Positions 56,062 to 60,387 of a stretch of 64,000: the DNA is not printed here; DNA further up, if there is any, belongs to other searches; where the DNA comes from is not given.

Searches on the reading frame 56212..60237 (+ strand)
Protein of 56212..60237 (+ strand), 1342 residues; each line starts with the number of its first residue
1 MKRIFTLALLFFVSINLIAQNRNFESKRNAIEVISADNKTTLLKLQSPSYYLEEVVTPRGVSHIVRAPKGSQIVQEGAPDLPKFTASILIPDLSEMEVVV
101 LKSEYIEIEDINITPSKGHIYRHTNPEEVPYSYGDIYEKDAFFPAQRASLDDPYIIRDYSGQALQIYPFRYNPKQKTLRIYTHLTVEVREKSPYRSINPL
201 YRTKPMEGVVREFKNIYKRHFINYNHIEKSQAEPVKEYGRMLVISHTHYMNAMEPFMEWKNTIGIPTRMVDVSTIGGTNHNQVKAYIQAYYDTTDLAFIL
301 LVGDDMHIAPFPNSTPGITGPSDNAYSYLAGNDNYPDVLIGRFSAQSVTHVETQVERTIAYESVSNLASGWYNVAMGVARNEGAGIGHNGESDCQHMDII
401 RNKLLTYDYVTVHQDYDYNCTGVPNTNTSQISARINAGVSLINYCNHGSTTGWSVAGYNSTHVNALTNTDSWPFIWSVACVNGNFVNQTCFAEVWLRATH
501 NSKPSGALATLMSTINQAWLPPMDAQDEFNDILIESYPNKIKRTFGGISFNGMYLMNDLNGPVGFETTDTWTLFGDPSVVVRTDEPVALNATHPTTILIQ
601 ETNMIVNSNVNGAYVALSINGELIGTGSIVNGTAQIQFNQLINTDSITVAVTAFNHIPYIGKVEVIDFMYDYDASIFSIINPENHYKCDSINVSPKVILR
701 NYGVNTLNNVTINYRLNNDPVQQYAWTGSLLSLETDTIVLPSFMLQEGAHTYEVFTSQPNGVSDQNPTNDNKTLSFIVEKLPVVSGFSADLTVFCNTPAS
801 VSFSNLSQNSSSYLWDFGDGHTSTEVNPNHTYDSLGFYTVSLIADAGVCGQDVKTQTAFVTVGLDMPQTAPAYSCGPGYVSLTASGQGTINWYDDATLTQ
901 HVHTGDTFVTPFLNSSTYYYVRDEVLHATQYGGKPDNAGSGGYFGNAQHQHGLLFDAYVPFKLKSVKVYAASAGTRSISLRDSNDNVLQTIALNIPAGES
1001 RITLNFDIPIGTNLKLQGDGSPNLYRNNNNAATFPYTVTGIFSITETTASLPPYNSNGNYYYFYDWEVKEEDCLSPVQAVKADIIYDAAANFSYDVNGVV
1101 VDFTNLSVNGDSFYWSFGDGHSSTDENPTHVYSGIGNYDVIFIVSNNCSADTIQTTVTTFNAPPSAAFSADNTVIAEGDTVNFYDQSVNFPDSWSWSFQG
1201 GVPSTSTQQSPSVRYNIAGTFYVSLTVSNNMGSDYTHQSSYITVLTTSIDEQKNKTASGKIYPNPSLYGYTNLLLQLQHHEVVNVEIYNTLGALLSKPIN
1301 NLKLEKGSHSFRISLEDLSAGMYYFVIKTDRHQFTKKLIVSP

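Call 84: search_protein_families(library=pfam, proteins=[window:56212-60237:+], max_evalue=0.00001)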
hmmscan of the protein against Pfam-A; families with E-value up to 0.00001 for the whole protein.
window:56212-60237:+ (1342 aa): 7 families
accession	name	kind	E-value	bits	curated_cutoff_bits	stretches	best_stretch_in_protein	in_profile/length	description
PF01364.23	Peptidase_C25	-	1.3e-51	176.4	23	1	241-580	1-373/374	Peptidase family C25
PF08126.16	Propeptide_C25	-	3.7e-34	118.1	22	1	38-193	19-175/205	Propeptide_C25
PF18911.6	PKD_4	-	2.4e-32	111.3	27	3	782-862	4-85/85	PKD domain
PF00801.26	PKD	-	9.7e-25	86.8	23.5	3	1167-1234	3-72/80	PKD domain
PF03785.20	Peptidase_C25_C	-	5.7e-16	58.6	25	1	586-663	1-78/79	Peptidase family C25, C terminal ig-like domain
PF18962.6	Por_Secre_tail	-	9.2e-11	42.3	27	1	1261-1340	1-75/75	Secretion system C-terminal sorting domain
PF19081.6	Ig_7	-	1.8e-08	35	27.3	1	870-922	8-63/84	Ig-like domain CHU_C associated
